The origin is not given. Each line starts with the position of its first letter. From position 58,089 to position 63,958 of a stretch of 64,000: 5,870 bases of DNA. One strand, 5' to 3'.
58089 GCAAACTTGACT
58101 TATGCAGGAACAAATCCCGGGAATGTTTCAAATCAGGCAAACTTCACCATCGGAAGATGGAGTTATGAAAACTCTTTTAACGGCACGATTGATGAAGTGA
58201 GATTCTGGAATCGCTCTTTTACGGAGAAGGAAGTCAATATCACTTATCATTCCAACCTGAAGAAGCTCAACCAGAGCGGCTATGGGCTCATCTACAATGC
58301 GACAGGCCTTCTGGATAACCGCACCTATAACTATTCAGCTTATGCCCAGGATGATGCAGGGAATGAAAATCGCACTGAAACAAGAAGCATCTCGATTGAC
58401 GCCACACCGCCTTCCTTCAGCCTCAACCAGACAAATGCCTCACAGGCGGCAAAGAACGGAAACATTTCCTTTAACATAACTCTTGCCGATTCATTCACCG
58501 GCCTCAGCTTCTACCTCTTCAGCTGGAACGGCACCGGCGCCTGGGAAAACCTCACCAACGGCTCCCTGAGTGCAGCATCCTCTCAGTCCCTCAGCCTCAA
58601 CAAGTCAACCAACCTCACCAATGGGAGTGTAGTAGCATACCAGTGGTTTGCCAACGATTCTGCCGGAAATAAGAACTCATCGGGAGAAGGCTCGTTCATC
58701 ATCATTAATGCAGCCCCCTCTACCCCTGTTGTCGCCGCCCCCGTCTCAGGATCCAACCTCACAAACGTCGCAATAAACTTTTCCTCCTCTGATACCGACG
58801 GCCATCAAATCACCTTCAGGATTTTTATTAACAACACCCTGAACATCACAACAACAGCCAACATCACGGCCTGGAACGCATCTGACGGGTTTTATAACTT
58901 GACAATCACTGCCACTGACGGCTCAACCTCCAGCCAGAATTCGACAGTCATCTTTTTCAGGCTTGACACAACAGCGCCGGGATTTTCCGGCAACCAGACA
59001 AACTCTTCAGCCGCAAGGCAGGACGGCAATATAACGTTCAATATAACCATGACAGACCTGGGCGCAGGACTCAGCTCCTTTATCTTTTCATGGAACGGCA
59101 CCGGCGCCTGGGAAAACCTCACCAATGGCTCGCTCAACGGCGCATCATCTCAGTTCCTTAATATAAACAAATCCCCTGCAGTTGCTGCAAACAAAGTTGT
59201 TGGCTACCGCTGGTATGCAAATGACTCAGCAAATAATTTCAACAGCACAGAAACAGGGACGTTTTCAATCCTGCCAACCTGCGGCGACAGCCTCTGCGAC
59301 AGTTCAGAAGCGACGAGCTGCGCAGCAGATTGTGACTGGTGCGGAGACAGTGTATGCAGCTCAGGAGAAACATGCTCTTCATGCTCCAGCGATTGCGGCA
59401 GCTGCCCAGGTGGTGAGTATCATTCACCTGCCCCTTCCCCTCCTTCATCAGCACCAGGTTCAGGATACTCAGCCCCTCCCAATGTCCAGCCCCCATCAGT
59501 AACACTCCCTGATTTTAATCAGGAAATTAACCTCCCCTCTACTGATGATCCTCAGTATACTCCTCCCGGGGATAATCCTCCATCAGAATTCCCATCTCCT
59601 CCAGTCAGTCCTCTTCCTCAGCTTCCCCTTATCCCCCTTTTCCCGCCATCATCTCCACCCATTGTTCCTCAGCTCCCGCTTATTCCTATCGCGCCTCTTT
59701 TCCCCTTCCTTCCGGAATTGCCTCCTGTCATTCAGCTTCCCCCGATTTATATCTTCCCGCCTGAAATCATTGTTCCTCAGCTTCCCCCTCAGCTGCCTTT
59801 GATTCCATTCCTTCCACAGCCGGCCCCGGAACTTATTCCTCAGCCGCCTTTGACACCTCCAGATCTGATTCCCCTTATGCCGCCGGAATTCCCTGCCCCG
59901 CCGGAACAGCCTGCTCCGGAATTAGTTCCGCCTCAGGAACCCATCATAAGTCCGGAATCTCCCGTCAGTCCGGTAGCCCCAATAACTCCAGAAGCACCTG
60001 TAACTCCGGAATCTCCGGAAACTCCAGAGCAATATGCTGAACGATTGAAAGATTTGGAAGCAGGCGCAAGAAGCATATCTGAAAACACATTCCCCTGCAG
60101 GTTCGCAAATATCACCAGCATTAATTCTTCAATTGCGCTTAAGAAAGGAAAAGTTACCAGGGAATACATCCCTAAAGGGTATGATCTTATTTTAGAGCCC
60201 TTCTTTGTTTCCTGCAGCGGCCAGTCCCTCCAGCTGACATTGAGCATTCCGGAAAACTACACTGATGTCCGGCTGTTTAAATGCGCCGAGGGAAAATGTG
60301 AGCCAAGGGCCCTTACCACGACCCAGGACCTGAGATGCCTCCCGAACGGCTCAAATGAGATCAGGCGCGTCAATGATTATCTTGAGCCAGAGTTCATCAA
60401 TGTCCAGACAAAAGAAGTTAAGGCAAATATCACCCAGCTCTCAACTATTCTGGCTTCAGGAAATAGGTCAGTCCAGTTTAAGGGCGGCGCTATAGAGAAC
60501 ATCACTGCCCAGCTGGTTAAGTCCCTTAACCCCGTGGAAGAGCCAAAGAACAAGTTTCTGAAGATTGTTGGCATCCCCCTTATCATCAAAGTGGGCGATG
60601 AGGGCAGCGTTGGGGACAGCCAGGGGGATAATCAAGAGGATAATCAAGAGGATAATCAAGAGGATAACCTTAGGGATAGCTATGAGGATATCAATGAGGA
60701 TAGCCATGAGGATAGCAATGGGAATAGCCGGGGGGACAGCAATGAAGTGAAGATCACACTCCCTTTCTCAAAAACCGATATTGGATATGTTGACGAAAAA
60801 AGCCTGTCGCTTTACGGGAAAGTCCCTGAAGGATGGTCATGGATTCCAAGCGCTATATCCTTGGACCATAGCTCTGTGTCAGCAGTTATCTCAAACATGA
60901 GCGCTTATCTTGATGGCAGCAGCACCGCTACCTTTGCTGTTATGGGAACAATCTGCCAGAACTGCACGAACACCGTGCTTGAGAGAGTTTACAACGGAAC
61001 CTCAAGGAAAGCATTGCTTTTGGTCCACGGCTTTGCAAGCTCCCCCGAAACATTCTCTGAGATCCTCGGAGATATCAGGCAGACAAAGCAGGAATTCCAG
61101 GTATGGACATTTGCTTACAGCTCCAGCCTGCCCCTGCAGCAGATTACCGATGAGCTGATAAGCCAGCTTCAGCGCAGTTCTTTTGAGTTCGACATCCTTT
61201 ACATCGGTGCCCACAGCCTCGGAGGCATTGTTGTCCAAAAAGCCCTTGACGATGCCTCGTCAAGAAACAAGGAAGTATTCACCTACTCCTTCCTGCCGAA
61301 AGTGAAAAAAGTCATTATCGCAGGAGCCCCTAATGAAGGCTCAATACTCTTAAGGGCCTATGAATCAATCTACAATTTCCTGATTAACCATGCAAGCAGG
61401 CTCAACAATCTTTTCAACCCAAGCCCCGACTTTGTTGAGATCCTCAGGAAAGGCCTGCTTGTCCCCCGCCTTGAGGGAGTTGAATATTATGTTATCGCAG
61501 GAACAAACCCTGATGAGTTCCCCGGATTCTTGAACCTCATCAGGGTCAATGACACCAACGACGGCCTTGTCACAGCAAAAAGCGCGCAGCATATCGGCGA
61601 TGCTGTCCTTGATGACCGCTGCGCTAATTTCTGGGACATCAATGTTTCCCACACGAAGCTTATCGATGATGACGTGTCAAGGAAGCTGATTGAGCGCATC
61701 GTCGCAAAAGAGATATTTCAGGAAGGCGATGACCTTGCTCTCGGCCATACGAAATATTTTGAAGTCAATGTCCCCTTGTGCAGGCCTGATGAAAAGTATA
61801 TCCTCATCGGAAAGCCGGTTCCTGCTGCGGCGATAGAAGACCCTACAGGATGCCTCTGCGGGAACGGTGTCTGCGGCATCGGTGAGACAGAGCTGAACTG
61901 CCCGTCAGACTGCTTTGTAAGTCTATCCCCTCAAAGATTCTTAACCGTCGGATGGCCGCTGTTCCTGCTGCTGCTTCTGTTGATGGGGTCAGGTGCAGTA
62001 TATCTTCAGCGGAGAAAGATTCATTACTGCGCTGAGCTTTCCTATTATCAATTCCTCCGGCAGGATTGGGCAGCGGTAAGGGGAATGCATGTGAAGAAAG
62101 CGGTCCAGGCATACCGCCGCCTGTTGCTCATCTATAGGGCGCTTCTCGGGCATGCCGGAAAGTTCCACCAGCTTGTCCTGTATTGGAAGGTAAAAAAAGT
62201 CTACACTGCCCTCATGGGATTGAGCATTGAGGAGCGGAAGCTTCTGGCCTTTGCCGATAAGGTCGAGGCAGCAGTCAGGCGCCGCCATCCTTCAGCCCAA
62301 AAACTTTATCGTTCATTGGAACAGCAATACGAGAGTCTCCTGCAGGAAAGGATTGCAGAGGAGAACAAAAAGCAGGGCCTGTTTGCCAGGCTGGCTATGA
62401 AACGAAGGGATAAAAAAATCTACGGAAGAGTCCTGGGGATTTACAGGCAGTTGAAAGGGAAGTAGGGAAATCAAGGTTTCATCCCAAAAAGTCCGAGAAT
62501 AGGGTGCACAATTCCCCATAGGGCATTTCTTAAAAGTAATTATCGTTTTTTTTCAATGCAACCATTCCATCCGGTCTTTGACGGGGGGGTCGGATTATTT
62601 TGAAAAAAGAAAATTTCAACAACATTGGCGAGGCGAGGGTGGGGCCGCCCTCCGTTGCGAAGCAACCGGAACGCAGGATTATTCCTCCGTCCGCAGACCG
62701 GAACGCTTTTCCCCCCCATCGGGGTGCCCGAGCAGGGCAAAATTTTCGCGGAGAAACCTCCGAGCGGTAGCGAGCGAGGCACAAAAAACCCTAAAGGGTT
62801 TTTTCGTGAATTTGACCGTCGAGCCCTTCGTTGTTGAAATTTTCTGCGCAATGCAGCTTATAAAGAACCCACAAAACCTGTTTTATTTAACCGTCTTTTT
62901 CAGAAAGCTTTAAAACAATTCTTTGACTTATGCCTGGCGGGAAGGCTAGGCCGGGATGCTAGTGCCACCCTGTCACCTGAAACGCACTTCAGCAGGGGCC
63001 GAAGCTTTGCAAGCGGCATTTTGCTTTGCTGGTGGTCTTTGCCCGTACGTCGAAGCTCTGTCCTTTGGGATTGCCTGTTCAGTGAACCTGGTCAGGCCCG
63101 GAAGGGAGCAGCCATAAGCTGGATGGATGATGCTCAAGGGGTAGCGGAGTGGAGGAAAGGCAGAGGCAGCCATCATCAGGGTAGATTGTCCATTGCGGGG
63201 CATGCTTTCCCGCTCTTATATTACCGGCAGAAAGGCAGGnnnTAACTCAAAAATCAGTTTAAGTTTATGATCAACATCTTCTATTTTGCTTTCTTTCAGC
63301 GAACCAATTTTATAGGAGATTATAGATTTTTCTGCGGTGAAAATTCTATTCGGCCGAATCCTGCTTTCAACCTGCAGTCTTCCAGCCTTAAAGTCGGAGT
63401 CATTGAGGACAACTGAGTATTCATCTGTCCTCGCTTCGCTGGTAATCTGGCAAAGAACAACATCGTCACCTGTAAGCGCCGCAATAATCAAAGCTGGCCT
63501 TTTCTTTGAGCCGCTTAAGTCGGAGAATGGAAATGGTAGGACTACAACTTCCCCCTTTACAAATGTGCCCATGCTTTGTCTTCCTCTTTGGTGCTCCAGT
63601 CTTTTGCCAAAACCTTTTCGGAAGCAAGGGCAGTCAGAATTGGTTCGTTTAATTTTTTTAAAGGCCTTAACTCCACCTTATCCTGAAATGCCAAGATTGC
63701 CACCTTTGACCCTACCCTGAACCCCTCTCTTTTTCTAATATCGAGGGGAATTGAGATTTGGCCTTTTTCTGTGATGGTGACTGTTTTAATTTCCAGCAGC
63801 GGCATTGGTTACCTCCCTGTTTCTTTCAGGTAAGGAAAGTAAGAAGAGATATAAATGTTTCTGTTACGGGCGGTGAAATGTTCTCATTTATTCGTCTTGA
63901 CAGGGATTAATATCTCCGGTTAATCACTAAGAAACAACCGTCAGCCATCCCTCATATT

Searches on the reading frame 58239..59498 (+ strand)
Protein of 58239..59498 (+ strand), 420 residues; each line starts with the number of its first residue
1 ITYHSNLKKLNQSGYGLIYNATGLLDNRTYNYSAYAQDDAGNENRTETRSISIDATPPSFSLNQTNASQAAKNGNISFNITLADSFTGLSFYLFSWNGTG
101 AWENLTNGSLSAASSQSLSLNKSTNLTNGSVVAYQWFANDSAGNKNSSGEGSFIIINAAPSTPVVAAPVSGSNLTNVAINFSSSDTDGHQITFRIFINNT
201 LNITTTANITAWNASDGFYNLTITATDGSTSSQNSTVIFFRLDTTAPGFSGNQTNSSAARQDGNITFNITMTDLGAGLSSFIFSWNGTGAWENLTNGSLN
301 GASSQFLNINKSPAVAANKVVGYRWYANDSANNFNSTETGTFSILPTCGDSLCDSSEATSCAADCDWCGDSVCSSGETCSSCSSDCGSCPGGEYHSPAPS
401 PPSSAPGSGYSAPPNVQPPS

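Call 65: search_protein_families(library=pfam, proteins=[window:58239-59498:+], max_evalue=0.1)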
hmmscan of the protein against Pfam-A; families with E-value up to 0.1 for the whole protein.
window:58239-59498:+ (420 aa): 5 families
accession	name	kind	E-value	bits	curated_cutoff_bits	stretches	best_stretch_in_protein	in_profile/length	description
PF19077.6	Big_13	-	1.1e-05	26.3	27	0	174-244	23-102/102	Bacterial Ig-like domain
PF13750.12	Big_3_3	-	0.00027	21.1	27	1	27-87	14-77/157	Bacterial Ig-like domain (group 3)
PF00028.23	Cadherin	-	0.022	15.6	28.8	0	188-236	38-85/93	Cadherin domain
PF18435.7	EstA_Ig_like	-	0.069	13.7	26.7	0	135-166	53-84/120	Esterase Ig-like N-terminal domain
PF06832.18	BiPBP_C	-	0.09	13.1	26.8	0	167-232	16-87/90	Penicillin-Binding Protein C-terminus Family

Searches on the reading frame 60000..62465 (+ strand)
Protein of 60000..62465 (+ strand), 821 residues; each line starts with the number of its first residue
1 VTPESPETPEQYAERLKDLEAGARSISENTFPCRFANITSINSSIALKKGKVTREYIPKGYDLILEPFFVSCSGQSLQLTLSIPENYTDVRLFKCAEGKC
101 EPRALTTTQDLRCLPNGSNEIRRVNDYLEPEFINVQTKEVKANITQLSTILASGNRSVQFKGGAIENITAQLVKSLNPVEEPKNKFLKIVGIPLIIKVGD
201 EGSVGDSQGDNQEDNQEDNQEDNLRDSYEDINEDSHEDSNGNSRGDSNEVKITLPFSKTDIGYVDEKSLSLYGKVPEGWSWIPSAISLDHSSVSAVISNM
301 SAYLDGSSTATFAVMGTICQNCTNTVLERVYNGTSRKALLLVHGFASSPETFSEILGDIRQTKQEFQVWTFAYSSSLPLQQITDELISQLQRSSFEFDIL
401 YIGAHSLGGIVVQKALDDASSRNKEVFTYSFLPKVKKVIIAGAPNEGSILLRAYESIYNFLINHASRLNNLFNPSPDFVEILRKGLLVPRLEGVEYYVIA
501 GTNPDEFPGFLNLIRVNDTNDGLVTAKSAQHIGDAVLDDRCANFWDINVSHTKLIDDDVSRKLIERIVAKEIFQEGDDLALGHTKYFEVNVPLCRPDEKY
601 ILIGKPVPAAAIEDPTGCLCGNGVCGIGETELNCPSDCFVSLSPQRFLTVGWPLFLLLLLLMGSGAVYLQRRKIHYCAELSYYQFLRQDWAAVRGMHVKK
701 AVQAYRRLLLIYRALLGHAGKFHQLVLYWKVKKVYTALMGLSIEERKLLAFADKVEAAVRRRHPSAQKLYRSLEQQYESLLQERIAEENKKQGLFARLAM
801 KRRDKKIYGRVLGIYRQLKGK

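Call 17: find_homologous_proteins(query=window:60000-62465:+, max_evalue=0.00001)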
Query window:60000-62465:+ (821 aa): 3 proteins with E <= 0.00001 among 8000 candidates.
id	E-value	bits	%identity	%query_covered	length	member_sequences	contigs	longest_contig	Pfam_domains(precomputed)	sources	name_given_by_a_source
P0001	5.9e-132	459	34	95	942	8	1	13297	PF12697.14,PF24096.3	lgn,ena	-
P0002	1.5e-129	451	34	90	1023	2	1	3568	-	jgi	-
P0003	5.7e-110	386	33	79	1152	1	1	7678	-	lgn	-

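Call 18: find_encoding_contigs(protein=P0001, flank=10000, max_places=4)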
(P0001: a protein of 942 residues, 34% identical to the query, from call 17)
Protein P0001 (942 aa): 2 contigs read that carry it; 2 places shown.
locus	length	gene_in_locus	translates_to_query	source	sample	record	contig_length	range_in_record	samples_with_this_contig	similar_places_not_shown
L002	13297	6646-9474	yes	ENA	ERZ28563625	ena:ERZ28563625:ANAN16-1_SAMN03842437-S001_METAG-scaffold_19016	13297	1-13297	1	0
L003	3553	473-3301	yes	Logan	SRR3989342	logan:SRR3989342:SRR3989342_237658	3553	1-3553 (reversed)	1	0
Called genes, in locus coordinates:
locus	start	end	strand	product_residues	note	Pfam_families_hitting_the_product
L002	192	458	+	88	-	-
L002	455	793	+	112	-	-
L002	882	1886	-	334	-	-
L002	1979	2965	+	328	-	PF20030:bpMoxR, PF00004:AAA (weak), PF07726:AAA_3, PF07728:AAA_5, PF17863:AAA_lid_2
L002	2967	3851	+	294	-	PF01882:DUF58, PF13519:VWA_2 (weak)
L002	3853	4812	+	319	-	PF07584:BatA, PF00092:VWA, PF13519:VWA_2, PF13768:VWA_3 (weak)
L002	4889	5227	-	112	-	-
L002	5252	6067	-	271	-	-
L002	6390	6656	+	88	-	-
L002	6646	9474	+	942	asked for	PF24096:DUF7379 (weak), PF12697:Abhydrolase_6 (weak)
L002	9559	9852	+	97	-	-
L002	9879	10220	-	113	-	-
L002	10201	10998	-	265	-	-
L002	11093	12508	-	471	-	PF01368:DHH, PF27767:Arc_Cdc45 (weak), PF21763:DHH_CID, PF02272:DHHA1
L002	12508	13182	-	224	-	PF01255:Prenyltransf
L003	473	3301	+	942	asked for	PF24096:DUF7379 (weak), PF12697:Abhydrolase_6 (weak)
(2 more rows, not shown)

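Call 19: find_encoding_contigs(protein=P0003, flank=10000, max_places=4)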
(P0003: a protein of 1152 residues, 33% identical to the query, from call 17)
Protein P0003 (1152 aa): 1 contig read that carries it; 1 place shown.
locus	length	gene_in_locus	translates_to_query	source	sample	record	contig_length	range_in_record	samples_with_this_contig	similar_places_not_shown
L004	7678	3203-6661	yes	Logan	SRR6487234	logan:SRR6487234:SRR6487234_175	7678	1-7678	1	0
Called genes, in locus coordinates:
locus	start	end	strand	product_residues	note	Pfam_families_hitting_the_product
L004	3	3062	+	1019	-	?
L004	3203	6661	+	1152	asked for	-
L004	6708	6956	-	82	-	-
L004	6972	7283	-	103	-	-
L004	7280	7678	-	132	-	?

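Call 65: search_protein_families(library=pfam, proteins=[window:60030-62465:+], max_evalue=0.1)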
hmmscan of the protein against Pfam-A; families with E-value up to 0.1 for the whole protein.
window:60030-62465:+ (811 aa): 3 families
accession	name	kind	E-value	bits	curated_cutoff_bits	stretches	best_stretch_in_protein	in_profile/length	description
PF24096.1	DUF7379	-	0.00048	20.6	33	1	329-442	1-119/191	Domain of unknown function (DUF7379)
PF15477.11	SMAP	-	0.065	14.4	29.5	0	728-784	19-74/75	Small acidic protein family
PF12697.13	Abhydrolase_6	-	0.071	14.2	26.3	0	329-443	1-103/217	Alpha/beta hydrolase family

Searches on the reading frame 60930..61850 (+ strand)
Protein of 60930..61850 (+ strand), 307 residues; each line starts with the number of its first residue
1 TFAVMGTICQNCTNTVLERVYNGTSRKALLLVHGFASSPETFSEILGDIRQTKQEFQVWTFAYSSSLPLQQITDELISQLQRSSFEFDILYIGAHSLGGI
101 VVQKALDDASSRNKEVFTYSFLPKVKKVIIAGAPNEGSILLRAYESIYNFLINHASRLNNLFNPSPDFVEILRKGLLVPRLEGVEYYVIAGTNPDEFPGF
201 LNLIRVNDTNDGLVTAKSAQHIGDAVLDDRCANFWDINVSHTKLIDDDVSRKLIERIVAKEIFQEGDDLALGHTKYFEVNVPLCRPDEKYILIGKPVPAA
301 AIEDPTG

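Call 94: search_solved_structures(query=window:60930-61850:+, max_evalue=1)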
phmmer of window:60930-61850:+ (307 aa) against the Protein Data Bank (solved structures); distinct sequences matched with E-value up to 1: 2.
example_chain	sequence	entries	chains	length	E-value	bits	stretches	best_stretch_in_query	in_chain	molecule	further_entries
7t82_A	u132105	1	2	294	0.93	11.6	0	19-99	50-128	Leukocidin E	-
9ns1_A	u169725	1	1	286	0.96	11.5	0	9-75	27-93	Proto-oncogene tyrosine-protein kinase Src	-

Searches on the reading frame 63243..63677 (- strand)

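Call 105: search_protein_families(library=pfam, proteins=[window:63243-63677:-], max_evalue=0.1)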
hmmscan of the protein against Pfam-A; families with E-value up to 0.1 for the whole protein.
window:63243-63677:- (145 aa): 1 family
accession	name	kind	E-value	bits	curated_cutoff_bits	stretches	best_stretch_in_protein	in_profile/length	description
PF02452.23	PemK_toxin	-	1.4e-10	41.8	23.1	1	41-143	2-109/109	PemK-like, MazF-like toxin of type II toxin-antitoxin system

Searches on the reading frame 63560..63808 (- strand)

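Call 105: search_protein_families(library=pfam, proteins=[window:63560-63808:-], max_evalue=0.1)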
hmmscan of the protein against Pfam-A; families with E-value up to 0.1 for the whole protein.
window:63560-63808:- (83 aa): 1 family
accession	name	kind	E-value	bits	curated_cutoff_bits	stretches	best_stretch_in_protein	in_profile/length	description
PF04014.23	MazE_antitoxin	-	5.3e-07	29.9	24.7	1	9-52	1-45/48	Antidote-toxin recognition MazE, bacterial antitoxin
